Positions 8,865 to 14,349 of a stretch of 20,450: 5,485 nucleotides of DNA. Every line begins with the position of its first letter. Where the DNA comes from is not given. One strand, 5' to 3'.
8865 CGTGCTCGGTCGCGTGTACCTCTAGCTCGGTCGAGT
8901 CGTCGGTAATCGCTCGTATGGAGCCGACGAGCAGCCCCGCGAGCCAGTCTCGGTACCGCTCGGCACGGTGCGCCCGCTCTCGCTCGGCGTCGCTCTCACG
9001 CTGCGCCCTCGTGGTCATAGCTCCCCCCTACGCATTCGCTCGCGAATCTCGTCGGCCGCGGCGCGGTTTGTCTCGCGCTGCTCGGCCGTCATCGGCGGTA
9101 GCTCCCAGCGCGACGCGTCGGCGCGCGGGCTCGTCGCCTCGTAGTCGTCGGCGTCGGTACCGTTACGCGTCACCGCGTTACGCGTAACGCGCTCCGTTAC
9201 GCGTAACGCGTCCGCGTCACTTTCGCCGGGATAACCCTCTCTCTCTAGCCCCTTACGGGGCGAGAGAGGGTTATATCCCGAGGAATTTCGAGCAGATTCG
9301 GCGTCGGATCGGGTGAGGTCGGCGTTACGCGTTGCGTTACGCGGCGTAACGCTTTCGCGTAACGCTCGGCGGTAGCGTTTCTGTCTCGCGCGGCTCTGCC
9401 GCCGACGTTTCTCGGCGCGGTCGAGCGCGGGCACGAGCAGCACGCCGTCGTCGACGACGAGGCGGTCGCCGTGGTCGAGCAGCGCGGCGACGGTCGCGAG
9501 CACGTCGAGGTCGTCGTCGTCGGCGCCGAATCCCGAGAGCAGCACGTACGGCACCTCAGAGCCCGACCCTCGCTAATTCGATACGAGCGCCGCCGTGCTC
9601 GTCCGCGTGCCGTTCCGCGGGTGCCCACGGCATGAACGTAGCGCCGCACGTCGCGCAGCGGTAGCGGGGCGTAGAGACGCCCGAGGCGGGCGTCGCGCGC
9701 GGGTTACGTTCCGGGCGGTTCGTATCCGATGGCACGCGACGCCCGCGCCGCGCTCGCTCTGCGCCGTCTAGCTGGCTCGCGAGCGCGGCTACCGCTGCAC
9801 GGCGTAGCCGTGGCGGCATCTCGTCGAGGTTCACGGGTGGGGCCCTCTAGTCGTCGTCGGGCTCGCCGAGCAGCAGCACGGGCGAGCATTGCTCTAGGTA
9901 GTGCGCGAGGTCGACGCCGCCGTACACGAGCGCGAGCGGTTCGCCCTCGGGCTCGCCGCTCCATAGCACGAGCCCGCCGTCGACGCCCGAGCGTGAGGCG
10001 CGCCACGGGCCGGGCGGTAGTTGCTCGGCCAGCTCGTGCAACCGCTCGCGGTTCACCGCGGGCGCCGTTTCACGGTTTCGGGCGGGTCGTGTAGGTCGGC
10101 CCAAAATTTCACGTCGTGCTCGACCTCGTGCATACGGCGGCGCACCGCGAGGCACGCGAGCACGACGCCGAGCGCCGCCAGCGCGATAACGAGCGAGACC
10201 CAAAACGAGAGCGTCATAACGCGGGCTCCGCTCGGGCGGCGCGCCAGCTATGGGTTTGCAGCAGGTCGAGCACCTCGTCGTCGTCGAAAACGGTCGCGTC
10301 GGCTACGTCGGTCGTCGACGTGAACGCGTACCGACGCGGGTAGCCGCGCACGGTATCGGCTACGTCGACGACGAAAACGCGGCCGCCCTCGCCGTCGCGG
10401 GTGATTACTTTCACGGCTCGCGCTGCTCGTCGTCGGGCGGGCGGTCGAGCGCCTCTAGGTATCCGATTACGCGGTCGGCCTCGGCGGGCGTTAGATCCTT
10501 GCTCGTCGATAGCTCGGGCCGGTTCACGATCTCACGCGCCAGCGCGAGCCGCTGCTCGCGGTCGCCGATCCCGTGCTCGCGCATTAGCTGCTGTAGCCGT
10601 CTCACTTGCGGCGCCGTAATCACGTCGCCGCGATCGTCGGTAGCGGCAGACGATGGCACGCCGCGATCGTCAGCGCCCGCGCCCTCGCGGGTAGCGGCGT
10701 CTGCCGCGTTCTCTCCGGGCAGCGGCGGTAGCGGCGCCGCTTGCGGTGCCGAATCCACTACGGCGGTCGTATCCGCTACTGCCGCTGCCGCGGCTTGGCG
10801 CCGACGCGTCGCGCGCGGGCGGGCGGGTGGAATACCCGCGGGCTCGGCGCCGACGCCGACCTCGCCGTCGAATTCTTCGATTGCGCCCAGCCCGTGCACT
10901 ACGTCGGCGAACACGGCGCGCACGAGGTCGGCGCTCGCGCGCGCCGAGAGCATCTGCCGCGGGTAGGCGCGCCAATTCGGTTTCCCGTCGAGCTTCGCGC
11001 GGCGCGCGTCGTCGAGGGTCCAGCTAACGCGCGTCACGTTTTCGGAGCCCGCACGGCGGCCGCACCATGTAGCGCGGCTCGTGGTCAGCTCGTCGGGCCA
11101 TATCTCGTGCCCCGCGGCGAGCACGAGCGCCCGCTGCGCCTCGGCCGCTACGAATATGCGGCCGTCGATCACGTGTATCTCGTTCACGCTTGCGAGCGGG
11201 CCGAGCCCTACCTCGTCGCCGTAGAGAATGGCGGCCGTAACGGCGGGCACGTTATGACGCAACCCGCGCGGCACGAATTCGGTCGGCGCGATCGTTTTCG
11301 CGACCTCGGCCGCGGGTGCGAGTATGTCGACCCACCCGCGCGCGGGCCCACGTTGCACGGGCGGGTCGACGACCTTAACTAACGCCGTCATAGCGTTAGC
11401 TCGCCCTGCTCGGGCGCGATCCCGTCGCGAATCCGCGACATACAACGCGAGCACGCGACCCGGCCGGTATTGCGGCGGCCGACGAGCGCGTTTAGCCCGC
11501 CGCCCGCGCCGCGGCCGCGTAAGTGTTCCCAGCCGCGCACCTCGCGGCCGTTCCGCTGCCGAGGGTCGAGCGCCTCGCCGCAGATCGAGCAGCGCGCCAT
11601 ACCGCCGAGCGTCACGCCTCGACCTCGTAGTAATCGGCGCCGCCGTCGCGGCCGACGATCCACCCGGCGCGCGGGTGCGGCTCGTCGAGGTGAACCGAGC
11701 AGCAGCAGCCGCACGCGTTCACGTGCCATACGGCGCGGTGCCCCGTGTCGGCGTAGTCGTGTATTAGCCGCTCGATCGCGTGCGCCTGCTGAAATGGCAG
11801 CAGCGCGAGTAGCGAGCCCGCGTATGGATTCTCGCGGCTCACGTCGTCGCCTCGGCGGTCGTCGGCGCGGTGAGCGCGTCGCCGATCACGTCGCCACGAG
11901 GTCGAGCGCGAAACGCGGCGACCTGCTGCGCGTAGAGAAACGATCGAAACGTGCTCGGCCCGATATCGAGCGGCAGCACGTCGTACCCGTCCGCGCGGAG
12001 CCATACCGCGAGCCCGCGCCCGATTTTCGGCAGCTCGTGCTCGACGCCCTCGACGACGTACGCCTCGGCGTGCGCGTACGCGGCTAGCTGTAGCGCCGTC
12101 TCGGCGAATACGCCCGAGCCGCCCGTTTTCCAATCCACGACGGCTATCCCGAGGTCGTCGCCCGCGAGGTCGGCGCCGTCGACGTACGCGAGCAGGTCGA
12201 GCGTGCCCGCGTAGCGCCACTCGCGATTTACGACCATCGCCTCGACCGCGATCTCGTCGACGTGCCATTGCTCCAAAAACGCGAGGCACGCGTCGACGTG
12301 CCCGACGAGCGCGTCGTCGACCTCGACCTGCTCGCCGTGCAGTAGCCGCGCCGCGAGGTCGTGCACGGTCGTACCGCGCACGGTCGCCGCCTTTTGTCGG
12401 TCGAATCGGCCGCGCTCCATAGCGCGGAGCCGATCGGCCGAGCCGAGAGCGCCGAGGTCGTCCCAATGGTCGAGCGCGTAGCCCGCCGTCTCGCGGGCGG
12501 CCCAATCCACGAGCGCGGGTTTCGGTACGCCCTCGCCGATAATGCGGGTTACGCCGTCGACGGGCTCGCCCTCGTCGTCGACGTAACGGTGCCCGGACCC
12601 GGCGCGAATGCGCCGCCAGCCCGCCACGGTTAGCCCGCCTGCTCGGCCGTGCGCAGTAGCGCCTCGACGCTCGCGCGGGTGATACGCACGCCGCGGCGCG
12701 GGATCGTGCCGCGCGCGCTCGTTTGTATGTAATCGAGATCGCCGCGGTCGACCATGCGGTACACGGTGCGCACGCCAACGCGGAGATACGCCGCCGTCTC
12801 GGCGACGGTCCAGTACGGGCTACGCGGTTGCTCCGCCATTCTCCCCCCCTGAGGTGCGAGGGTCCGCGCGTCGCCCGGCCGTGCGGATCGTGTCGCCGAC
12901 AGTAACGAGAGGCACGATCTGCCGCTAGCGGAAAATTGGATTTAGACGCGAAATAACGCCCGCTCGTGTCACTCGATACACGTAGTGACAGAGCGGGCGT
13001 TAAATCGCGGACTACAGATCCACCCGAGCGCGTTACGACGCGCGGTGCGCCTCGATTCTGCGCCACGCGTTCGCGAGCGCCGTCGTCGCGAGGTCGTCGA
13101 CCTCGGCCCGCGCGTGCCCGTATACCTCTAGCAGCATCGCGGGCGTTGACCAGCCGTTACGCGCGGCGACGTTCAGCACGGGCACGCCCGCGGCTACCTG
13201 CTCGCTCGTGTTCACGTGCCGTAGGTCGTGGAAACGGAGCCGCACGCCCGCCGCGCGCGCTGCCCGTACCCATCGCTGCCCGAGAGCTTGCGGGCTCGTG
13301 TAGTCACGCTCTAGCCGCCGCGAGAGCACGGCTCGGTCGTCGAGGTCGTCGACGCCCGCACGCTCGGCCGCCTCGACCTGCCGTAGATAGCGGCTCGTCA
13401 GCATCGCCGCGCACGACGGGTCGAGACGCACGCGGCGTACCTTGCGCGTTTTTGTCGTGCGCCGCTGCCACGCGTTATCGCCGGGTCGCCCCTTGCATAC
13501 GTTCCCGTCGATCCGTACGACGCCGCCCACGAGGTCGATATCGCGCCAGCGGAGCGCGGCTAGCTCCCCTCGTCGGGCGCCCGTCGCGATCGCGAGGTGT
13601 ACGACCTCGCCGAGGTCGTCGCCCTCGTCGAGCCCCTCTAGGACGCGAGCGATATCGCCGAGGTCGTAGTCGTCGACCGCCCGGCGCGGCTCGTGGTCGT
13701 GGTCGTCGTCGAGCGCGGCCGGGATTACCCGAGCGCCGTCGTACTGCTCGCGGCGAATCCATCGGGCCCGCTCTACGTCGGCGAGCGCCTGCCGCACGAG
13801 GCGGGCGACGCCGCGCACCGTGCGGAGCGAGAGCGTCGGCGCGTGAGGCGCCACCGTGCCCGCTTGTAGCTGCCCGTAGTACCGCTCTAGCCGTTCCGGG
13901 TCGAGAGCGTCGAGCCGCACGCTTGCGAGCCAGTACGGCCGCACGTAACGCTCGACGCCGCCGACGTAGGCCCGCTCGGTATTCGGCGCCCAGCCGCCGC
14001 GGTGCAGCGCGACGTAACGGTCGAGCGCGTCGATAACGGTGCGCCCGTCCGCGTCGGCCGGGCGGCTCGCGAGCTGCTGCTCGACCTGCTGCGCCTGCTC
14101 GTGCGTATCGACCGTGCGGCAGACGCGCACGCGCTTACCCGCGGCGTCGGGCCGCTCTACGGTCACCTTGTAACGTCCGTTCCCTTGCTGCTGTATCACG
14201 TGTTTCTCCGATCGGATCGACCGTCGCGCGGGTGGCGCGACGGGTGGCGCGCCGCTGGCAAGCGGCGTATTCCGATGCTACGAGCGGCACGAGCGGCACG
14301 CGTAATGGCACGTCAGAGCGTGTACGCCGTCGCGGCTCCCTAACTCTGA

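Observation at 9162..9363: Iteron array with perfect palindromes and a central cruciform, embedded inside a protein-coding gene: putative replication origin with a lambda-O-like arrangement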

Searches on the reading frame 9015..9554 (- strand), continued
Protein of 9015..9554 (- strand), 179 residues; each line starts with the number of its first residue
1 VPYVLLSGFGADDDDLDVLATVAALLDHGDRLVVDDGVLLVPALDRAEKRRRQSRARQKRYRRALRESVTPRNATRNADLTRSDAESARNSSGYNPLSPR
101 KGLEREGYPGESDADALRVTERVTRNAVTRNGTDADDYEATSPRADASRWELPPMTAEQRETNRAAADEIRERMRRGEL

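Call 74: predict_structure(alignment_id=A3)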
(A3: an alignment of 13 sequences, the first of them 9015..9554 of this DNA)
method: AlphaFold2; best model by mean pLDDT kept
length: 179 residues; sequences in the alignment: 13
mean_pLDDT: 62.5   pTM: 0.23
mean pLDDT of the five models: 62.5, 61.9, 61.2, 60.9, 58.0
residues with pLDDT >= 90: 15; 70-90: 56; 50-70: 39; < 50: 69
segments of 3 or more residues with pLDDT < 50: 71-132, 136-140
pLDDT, mean of each block of 10 residues (from residue 1): 63 66 76 77 68 83 70 47 44 45 42 39 41 46 56 85 92 86
secondary structure, 60 per line:
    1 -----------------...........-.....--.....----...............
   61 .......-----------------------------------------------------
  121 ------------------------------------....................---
elements in order: H18-28 E30-34 E37-41 H46-67 H157-176

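Call 80: fold_search(model_id=the predicted structure, library=pdb)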
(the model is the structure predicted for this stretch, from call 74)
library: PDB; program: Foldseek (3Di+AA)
matches with E <= 10: 58; with E <= 0.001: 0
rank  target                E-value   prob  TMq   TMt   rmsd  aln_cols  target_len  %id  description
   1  2i9f_A                3.3e+00  0.08  0.14  0.31   5.7        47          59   17  Structure of the equine arterivirus nucleocapsid protein (released 2007-05-01)
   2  2dqr_D                3.5e+00  0.15  0.15  0.24  10.9        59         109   17  Crystal structure of the replication terminator protein mutant RTP.E39K.R42Q (released 2007-05-29)
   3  9dld_A                3.7e+00  0.10  0.13  0.01   3.0        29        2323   24  CryoEM structures of yeast cytoplasmic dynein in the presence of ATP and Lis1. (released 2025-05-28)
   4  2i9f_B                4.0e+00  0.09  0.14  0.34   4.4        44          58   18  Structure of the equine arterivirus nucleocapsid protein (released 2007-05-01)
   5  5f5o_A                4.0e+00  0.06  0.10  0.07   9.1        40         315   22  Crystal structure of Marburg virus nucleoprotein core domain bound to VP35 regulation peptide (released 2017-05-31)
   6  3cto_B                4.3e+00  0.06  0.12  0.20   8.9        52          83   21  Crystal Structure of M. tuberculosis YefM antitoxin (released 2008-12-02)
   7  3oei_F                4.6e+00  0.04  0.11  0.17  13.3        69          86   19  Crystal structure of Mycobacterium tuberculosis RelJK (Rv3357-Rv3358-RelBE3) (released 2011-03-16)
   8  5thf_B                4.9e+00  0.06  0.12  0.12   9.8        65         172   12  Crystal structure of H3 hemagglutinin with insertion of two amino acids in the 150-loop from the A/Hong Kong/1/1968 (H (released 2017-04-05)
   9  5w42_B                4.9e+00  0.06  0.12  0.12   9.6        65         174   12  Crystal structure of human monoclonal antibody H3v-47 in complex with influenza virus hemagglutinin from A/Minnesota/1 (released 2018-07-25)
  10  3d55_D                4.9e+00  0.05  0.14  0.22   9.6        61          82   15  Crystal structure of M. tuberculosis YefM antitoxin (released 2008-12-02)
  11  6nhp_D                5.2e+00  0.05  0.12  0.12   9.2        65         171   12  Crystal structure of the A/Hong Kong/1/1968 (H3N2) influenza virus hemagglutinin HA2 I45T mutant (released 2020-04-15)
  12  3oei_B                5.6e+00  0.04  0.12  0.20  13.8        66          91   21  Crystal structure of Mycobacterium tuberculosis RelJK (Rv3357-Rv3358-RelBE3) (released 2011-03-16)
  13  2dqr_C                6.0e+00  0.11  0.15  0.25  10.4        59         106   17  Crystal structure of the replication terminator protein mutant RTP.E39K.R42Q (released 2007-05-29)
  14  9fso_F                6.0e+00  0.09  0.13  0.08   3.1        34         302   18  Human RNA Polymerase III Class III Open Pre-initiation Complex 1 (OC1) (released 2025-01-15)
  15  4ubd_J                6.0e+00  0.05  0.12  0.13   9.6        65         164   14  Crystal structure of a neutralizing human monoclonal antibody with 1968 H3 HA (released 2015-06-24)
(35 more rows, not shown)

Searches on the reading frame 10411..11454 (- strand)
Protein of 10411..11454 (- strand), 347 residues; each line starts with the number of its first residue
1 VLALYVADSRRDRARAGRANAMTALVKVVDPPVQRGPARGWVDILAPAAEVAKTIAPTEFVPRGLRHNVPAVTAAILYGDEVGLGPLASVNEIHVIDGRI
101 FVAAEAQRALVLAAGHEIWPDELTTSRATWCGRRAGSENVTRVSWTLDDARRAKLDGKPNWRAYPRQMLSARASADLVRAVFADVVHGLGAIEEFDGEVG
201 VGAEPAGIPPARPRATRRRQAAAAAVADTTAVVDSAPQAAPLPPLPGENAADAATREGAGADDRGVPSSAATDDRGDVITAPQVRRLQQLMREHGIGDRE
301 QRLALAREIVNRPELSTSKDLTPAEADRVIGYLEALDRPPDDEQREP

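Call 10: search_protein_families(library=pfam, proteins=[window:10411-11454:-], max_evalue=0.01)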
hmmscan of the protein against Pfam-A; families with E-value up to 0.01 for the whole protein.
window:10411-11454:- (347 aa): 0 families

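Call 11: search_protein_families(library=phrogs, proteins=[window:10411-11454:-], max_evalue=0.01)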
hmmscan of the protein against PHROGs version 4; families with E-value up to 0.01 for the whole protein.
window:10411-11454:- (347 aa): 2 families
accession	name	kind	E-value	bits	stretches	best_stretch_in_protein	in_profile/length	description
phrog_4171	-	DNA, RNA and nucleotide metabolism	3.7e-41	143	1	45-338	40-362/392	RecT-like ssDNA annealing protein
phrog_561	-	DNA, RNA and nucleotide metabolism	7.9e-15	56.2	2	135-270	402-527/633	RecT-like ssDNA annealing protein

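Call 67: search_dna_similar(query=window:10411-11454:-, collection=phages, mode=protein, max_evalue=0.00001, max_rows=15)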
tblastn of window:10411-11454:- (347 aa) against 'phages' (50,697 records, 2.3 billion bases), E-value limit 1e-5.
Records with a match: 280; places in all: 280; records where one place covers at least 80% of the query: 0.
Best place of each record, by identity: <60% 280.
By first word of the organism name: Salinibacter 185; Gordonia 65; Mycobacterium 9; Arthrobacter 9; Propionibacterium 4; Rhodococcus 2; Bacteriophage 2; Thermobifida 1; Glutamicibacter 1; Corynebacterium 1; and 1 more.
By host as written in the record: Salinibacter ruber M8 185; Gordonia terrae 3612 49; Gordonia terrae CAG3 9; Propionibacterium freudenreichii TL110 4; Arthrobacter globiformis B-2979 3; Mycobacterium smegmatis mc#155 3; Rhodococcus erythropolis NRRL B-1574 2; Gordonia malaquae strain BEN700 2; and 17 more.
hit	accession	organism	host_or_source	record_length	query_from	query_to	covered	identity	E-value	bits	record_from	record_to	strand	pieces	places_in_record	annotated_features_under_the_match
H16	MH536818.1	Gordonia phage Frokostdame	Gordonia terrae CAG3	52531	41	200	46%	40.4%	3e-21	100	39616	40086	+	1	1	59: RecT-like ssDNA binding protein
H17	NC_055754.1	Gordonia phage Frokostdame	Gordonia terrae CAG3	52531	41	200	46%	40.4%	3e-21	100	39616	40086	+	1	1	59: RecT-like ssDNA annealing protein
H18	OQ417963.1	Mycobacterium phage prophiT36-2a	Mycobacterium abscessus T36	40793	32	201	49%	35.1%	1e-15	84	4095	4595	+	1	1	12: RecT-like ssDNA binding protein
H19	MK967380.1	Rhodococcus phage Sleepyhead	Rhodococcus erythropolis NRRL B-1574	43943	39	200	47%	35.6%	2e-18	92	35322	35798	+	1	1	52: RecT-like ssDNA binding protein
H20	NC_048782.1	Rhodococcus phage Sleepyhead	Rhodococcus erythropolis NRRL B-1574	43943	39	200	47%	35.6%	2e-18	92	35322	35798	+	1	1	52: RecT-like ssDNA annealing protein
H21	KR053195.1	Gordonia phage GMA1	Gordonia malaquae strain BEN700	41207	45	196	44%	37.3%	3e-22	103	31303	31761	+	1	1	hypothetical protein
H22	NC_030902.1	Gordonia phage GMA1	Gordonia malaquae strain BEN700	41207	45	196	44%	37.3%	3e-22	103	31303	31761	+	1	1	RecT-like ssDNA annealing protein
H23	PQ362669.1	Arthrobacter phage Kukla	Arthrobacter globiformis B-2979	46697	41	196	45%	36.1%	7e-16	85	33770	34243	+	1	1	53: RecT-like DNA pairing protein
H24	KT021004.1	Thermobifida phage P1312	Thermobifida fusca NTU22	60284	41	186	42%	37.7%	4e-16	86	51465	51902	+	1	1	hypothetical protein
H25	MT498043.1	Arthrobacter phage Jinkies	Arthrobacter globiformis B-2979 SEA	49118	41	199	46%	34.1%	1e-13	78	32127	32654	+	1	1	41: RecT-like ssDNA binding protein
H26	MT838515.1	Bacteriophage sp.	human fecal samples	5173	27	194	48%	31.4%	3e-11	71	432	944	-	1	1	record has no annotation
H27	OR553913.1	Arthrobacter phage Hirko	Arthrobacter globiformis NRRL B-2779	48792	41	198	46%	33.3%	1e-11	72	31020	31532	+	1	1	35: RecT-like DNA pairing protein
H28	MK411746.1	Arthrobacter phage Sonali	Arthrobacter globiformis B-2979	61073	45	199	45%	34.0%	5e-12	73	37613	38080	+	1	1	47: hypothetical protein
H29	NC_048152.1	Arthrobacter phage Sonali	Arthrobacter globiformis B-2979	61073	45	199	45%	34.0%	5e-12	73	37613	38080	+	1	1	47: RecT-like ssDNA annealing protein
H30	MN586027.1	Arthrobacter phage Mufasa8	Arthrobacter sp. ATCC 21022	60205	48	199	44%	33.3%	4e-12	73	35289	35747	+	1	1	47: RecT-like ssDNA binding protein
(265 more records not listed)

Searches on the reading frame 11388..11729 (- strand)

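Call 10: search_protein_families(library=pfam, proteins=[window:11388-11729:-], max_evalue=0.01)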
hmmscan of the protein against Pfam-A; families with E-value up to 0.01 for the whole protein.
window:11388-11729:- (113 aa): 2 families
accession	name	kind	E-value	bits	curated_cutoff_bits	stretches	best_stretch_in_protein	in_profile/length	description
PF13248.11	Zn_ribbon_3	-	0.005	16.7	27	0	44-59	2-17/26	zinc-ribbon domain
PF13408.12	Zn_ribbon_recom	-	0.0093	16.8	25.3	0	41-63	2-24/58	Recombinase zinc beta ribbon domain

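Call 11: search_protein_families(library=phrogs, proteins=[window:11388-11729:-], max_evalue=0.01)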
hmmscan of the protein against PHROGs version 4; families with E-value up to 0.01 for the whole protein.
window:11388-11729:- (113 aa): 0 families

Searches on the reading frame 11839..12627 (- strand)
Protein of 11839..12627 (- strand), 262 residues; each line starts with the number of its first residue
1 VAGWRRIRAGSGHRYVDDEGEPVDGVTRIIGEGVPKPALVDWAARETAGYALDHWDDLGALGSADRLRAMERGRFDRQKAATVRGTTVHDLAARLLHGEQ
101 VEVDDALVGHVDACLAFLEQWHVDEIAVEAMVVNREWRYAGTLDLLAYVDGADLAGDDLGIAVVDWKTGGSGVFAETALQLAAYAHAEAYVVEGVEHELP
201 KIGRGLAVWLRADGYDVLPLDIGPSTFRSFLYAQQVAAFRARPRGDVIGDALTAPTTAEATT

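Call 29: search_protein_families(library=phrogs, proteins=[window:11839-12627:-], max_evalue=0.01)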
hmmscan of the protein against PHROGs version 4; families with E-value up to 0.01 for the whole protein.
window:11839-12627:- (262 aa): 4 families
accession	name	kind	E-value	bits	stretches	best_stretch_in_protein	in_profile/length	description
phrog_298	-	DNA, RNA and nucleotide metabolism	2.7e-37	129.7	1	5-256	48-275/293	exonuclease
phrog_466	-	DNA, RNA and nucleotide metabolism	2.3e-12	48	1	78-194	208-324/446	exonuclease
phrog_69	-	DNA, RNA and nucleotide metabolism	1.6e-07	31.7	1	76-186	113-245/501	exonuclease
phrog_3953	-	DNA, RNA and nucleotide metabolism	0.00073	20.3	1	75-187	35-129/186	exonuclease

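Call 30: search_protein_families(library=pfam, proteins=[window:11839-12627:-], max_evalue=0.01)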
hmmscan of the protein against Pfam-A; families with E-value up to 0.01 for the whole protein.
window:11839-12627:- (262 aa): 1 family
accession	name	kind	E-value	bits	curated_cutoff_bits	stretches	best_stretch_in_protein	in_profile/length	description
PF12705.13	PDDEXK_1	-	6.8e-05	23.4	22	1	66-187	24-168/247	PD-(D/E)XK nuclease superfamily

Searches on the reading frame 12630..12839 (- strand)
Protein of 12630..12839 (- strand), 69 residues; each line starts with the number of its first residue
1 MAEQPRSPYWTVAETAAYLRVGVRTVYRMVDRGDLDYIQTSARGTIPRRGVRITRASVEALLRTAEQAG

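Call 29: search_protein_families(library=phrogs, proteins=[window:12630-12839:-], max_evalue=0.01)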
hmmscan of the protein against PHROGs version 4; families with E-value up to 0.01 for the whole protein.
window:12630-12839:- (69 aa): 1 family
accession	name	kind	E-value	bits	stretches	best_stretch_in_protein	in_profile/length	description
phrog_66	-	integration and excision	7.1e-08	33.5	1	5-64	89-142/412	excisionase and transcriptional regulator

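Call 30: search_protein_families(library=pfam, proteins=[window:12630-12839:-], max_evalue=0.01)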
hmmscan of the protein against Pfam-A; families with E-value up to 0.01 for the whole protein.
window:12630-12839:- (69 aa): 2 families
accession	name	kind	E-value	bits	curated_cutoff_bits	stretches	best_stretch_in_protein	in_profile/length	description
PF12728.13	HTH_17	-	1.9e-11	44.4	27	1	11-64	3-49/51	Helix-turn-helix domain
PF13384.12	HTH_23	-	0.00032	20.9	24.6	1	10-32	18-40/50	Homeodomain-like domain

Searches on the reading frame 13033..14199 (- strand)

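Call 10: search_protein_families(library=pfam, proteins=[window:13033-14199:-], max_evalue=0.01)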
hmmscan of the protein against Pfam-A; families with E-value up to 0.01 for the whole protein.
window:13033-14199:- (388 aa): 1 family
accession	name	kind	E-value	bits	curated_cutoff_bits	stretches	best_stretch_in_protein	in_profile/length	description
PF00589.27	Phage_integrase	-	1.8e-15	57.6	27.1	1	199-364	27-169/172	Phage integrase family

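Call 11: search_protein_families(library=phrogs, proteins=[window:13033-14199:-], max_evalue=0.01)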
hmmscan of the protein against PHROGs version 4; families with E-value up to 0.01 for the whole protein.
window:13033-14199:- (388 aa): 4 families
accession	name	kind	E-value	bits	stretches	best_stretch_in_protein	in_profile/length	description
phrog_1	-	integration and excision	2.6e-45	156.8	1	5-377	119-449/611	integrase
phrog_216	-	integration and excision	6.3e-25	88.9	1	178-382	56-243/301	integrase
phrog_35951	-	unknown function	2.1e-05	25.9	1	310-365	9-64/97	-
phrog_37709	-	unknown function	0.0095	16.9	0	194-233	75-114/116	-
